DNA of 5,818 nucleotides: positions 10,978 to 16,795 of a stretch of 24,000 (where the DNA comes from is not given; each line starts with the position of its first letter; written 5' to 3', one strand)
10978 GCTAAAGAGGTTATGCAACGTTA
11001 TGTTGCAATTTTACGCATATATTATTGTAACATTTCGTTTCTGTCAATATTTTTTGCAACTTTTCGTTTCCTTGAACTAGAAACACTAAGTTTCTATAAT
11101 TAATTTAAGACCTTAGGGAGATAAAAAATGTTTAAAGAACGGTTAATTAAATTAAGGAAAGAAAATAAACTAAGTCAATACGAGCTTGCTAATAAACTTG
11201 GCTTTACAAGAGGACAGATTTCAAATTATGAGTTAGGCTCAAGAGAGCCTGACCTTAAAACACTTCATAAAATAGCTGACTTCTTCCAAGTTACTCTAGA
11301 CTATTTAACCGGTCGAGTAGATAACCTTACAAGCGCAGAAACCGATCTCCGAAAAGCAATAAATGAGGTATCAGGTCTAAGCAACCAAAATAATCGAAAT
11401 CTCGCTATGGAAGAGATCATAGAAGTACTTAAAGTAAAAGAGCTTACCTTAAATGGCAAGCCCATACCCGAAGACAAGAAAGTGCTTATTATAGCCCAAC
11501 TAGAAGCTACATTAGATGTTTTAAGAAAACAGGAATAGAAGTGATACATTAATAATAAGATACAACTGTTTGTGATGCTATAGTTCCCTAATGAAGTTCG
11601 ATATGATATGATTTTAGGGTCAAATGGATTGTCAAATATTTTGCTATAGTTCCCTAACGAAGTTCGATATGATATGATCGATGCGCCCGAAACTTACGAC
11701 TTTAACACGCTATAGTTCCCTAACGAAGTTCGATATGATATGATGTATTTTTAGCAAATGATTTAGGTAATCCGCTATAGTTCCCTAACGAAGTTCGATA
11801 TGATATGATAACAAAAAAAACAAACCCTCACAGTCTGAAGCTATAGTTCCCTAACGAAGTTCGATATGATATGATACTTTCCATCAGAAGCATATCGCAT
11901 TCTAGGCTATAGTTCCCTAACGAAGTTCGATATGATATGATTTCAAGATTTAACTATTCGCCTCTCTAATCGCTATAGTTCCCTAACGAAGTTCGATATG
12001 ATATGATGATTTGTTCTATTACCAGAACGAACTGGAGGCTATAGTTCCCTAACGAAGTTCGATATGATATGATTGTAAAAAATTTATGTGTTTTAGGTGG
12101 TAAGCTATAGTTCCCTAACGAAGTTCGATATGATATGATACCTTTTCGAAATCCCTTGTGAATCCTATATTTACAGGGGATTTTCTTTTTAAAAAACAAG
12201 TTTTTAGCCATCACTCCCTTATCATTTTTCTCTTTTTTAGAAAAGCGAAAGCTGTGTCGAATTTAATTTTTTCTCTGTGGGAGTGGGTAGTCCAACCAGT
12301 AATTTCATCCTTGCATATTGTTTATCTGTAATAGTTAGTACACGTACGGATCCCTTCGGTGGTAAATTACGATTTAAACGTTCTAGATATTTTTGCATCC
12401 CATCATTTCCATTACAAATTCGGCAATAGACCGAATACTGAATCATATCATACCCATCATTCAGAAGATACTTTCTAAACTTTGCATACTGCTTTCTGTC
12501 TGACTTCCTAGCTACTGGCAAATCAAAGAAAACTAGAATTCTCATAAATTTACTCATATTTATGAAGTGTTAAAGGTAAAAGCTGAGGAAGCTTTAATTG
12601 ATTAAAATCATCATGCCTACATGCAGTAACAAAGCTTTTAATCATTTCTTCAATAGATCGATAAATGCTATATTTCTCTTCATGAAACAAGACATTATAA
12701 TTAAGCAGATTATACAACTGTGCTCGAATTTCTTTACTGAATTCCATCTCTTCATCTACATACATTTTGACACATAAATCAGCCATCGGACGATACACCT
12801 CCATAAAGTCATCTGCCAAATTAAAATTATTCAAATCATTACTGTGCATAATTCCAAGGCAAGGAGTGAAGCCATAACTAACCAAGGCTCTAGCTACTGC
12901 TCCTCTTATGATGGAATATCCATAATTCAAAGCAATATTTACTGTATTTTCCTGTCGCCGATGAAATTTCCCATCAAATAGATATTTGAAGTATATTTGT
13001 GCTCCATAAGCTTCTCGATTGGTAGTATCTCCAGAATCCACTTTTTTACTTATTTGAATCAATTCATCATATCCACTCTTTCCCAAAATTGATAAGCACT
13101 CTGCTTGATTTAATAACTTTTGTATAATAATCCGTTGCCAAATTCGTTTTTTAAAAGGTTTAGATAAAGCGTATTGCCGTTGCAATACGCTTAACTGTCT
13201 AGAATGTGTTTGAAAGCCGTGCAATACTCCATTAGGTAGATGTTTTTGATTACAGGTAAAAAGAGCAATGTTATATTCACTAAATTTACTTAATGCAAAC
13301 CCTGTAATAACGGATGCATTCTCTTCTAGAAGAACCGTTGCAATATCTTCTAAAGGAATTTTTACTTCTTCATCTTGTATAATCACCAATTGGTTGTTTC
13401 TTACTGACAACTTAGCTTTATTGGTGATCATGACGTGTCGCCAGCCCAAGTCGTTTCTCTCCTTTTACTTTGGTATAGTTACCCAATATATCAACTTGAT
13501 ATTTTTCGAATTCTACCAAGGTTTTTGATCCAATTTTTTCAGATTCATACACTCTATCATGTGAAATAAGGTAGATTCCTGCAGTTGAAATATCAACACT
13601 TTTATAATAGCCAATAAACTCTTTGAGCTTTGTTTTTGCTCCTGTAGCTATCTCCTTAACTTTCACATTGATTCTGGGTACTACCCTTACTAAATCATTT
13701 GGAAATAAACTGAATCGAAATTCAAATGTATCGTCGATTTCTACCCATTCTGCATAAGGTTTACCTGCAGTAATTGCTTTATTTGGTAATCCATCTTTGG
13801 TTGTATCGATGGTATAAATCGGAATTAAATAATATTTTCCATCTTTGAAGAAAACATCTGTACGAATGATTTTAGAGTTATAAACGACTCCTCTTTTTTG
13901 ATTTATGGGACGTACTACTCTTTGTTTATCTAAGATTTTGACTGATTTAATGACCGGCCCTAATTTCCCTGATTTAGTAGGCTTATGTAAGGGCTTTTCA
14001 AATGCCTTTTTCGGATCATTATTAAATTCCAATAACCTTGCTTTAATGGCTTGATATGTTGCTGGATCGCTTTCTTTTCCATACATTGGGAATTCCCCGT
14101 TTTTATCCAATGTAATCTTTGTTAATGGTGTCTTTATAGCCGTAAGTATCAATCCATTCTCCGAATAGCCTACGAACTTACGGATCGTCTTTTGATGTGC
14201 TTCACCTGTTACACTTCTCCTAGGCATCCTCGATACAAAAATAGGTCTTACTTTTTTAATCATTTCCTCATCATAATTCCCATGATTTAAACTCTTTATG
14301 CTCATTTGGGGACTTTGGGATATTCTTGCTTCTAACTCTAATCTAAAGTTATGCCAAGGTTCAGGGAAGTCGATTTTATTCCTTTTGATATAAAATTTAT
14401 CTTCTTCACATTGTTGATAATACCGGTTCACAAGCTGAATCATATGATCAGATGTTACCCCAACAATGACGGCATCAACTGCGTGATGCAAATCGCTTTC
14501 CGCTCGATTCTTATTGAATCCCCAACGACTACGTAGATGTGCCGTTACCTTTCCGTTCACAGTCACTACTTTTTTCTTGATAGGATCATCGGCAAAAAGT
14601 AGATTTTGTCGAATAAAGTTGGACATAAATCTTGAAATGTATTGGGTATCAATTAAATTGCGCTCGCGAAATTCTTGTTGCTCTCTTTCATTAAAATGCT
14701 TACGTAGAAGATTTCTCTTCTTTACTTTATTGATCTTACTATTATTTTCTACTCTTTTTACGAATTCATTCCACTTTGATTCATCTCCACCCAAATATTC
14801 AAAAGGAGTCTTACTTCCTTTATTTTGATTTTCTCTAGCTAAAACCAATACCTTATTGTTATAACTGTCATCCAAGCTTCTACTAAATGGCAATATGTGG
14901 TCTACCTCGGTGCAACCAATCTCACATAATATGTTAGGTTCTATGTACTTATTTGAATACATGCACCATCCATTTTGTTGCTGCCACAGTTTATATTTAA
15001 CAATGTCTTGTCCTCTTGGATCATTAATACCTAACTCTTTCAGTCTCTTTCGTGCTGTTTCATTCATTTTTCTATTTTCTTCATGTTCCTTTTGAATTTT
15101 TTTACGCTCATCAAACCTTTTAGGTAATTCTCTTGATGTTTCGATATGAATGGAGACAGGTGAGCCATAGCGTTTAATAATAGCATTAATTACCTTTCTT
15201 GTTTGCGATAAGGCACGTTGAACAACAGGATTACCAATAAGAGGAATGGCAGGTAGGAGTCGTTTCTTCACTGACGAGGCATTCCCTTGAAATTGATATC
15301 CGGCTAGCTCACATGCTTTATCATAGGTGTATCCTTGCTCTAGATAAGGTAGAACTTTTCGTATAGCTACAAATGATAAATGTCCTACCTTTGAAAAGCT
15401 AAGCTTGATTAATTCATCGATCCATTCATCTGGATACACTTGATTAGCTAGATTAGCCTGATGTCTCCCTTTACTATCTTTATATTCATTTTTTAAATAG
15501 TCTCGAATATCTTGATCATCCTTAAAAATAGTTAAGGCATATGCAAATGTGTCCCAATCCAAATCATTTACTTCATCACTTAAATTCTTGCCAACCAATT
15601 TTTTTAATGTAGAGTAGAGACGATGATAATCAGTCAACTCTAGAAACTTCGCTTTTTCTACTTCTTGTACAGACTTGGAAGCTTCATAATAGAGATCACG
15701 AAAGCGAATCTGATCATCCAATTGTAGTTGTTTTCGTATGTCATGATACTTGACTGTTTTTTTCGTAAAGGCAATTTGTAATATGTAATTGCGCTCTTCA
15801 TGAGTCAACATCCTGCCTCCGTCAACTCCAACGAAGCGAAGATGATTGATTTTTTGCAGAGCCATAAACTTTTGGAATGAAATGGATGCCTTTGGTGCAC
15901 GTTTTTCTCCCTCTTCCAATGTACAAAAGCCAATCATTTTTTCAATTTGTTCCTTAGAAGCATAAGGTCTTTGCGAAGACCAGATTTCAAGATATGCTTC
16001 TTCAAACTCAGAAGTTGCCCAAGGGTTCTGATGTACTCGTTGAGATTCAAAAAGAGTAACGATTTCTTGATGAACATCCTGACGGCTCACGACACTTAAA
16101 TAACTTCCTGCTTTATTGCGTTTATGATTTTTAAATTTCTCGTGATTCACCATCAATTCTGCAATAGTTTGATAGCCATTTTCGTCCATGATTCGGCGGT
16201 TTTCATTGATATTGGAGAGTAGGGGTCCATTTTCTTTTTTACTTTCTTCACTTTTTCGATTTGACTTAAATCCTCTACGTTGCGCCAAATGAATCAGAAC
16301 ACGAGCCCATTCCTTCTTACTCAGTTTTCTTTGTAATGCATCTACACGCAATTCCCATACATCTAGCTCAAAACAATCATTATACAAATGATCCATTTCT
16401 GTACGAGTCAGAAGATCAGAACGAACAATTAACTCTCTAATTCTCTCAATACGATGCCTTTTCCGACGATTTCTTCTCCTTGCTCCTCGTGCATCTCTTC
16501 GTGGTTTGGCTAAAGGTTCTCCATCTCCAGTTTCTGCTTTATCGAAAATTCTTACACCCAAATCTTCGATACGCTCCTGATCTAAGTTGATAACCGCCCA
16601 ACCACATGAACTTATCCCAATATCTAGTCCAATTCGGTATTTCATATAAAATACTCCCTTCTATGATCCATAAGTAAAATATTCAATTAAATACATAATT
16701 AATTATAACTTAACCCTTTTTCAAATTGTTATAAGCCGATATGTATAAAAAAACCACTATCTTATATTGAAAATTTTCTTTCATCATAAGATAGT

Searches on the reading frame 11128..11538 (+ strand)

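Call 9: search_protein_families(library=pfam, proteins=[window:11128-11538:+])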
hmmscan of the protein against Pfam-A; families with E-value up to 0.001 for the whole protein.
window:11128-11538:+ (136 aa): 4 families
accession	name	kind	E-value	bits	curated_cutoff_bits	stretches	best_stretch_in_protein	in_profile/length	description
PF01381.28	HTH_3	-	2.4e-17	63.1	23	1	7-60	2-55/55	Helix-turn-helix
PF12844.13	HTH_19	-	2.6e-13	50.1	30.2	1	4-60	2-58/64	Helix-turn-helix domain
PF13443.12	HTH_26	-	4.6e-08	33.6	22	1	5-58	1-55/63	Cro/C1-type HTH DNA-binding domain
PF13560.12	HTH_31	-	5.4e-07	30.3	27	1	5-57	5-58/64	Helix-turn-helix domain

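Call 87: search_protein_families(library=phrogs, proteins=[window:11128-11538:+], max_evalue=0.01)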
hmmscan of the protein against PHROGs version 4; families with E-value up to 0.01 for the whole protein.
window:11128-11538:+ (136 aa): 26 families (the best 25 are shown)
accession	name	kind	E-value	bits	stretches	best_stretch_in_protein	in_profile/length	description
phrog_8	-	transcription regulation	1.1e-27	98.5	1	1-99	76-178/346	transcriptional regulator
phrog_2439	-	transcription regulation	3.5e-14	53.5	1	4-99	10-106/367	transcriptional regulator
phrog_3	-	transcription regulation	4.4e-14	54.1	1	1-95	88-183/430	transcriptional repressor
phrog_4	-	transcription regulation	3.1e-13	50.5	1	2-91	137-205/400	transcriptional repressor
phrog_2967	-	transcription regulation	4.8e-13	50.2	1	2-92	11-101/225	transcriptional regulator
phrog_1373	-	transcription regulation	1.1e-11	45.9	1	4-91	66-148/166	transcriptional regulator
phrog_1994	-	DNA, RNA and nucleotide metabolism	9.9e-11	42.8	1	4-88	2-84/170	DNA binding protein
phrog_5823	-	transcription regulation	1.2e-09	38.9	1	3-86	8-99/404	transcriptional regulator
phrog_2328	-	transcription regulation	1.4e-08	35.5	1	2-64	16-78/128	transcriptional repressor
phrog_7241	-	transcription regulation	1.2e-07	32.8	1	9-60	69-120/122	transcriptional regulator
phrog_3037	-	transcription regulation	3e-07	31.4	1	3-105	19-115/189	transcriptional repressor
phrog_34939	-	unknown function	1.3e-06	29.3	1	3-93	11-97/280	-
phrog_147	-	transcription regulation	2.1e-06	29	1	2-63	5-70/100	transcriptional regulator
phrog_2104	-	unknown function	5.4e-06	27.6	1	4-49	42-87/103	-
phrog_7396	-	unknown function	0.00012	22.8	0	10-63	24-80/227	-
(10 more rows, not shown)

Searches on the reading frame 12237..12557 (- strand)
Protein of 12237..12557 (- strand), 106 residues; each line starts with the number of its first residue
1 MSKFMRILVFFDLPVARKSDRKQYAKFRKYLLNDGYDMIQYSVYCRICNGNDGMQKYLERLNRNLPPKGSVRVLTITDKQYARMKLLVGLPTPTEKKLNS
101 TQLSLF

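Call 9: search_protein_families(library=pfam, proteins=[window:12237-12557:-])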
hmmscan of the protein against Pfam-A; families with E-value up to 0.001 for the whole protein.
window:12237-12557:- (106 aa): 1 family
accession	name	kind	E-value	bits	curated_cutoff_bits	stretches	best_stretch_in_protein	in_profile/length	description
PF09827.14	CRISPR_Cas2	-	2.6e-20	72.8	23.8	1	5-84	1-74/74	CRISPR associated protein Cas2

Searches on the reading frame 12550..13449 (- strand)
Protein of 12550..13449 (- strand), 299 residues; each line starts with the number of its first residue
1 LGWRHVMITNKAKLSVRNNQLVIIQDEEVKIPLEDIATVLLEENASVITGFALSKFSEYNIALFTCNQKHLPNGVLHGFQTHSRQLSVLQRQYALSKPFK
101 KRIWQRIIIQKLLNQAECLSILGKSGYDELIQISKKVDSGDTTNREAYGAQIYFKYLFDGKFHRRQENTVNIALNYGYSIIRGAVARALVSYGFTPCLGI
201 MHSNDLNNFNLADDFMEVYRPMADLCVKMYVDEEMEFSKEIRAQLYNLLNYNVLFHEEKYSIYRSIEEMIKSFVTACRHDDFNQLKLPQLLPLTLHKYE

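Call 9: search_protein_families(library=pfam, proteins=[window:12550-13449:-])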
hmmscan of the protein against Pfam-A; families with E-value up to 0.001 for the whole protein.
window:12550-13449:- (299 aa): 1 family
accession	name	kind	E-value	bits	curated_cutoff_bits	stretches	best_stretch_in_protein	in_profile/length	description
PF01867.21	Cas_Cas1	-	2.2e-28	99.7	22.3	1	8-230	4-249/283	CRISPR associated protein Cas1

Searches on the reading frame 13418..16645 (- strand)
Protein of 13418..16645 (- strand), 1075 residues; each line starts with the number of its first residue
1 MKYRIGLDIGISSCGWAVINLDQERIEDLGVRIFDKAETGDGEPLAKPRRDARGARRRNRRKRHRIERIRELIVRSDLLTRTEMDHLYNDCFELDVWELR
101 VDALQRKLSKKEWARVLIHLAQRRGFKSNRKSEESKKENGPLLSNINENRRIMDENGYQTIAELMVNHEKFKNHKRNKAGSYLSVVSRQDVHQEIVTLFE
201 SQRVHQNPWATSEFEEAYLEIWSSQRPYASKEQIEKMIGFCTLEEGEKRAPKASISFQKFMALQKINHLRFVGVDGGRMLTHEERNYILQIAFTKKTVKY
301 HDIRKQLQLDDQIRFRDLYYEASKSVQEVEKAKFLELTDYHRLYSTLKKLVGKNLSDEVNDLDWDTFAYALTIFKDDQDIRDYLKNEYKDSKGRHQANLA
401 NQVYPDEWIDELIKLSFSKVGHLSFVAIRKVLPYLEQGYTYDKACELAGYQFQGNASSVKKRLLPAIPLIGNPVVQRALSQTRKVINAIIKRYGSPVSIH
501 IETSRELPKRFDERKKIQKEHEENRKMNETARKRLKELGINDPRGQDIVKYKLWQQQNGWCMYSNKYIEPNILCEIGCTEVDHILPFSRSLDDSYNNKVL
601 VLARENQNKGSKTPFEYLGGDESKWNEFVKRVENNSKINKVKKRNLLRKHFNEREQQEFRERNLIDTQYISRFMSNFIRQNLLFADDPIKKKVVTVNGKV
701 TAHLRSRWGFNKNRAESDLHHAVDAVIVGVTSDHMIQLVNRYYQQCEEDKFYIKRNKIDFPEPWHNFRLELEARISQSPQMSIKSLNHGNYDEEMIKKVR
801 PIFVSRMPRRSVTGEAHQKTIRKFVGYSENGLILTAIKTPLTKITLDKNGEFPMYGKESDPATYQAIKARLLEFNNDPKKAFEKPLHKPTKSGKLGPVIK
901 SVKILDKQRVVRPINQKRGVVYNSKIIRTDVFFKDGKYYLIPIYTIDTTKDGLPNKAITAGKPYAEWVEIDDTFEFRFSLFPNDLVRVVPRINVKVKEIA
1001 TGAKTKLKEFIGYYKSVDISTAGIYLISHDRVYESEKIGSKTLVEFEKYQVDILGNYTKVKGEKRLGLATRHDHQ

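Call 9: search_protein_families(library=pfam, proteins=[window:13418-16645:-])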
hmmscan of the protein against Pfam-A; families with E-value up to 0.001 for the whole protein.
window:13418-16645:- (1075 aa): 4 families
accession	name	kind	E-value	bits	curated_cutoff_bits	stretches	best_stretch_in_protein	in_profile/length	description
PF13395.12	HNH_4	-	1.8e-20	73.1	22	1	561-615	1-54/54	HNH endonuclease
PF18541.7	RuvC_III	-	1.2e-15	58.4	26.2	2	656-713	3-56/179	RuvC endonuclease subdomain 3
PF18470.6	Cas9_a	-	2.2e-11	44.3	26.9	1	236-310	5-83/221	Cas9 alpha-helical lobe domain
PF22702.2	Cas9_RuvC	-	2e-08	34.8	27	1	690-748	25-79/151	Cas9 RuvC domain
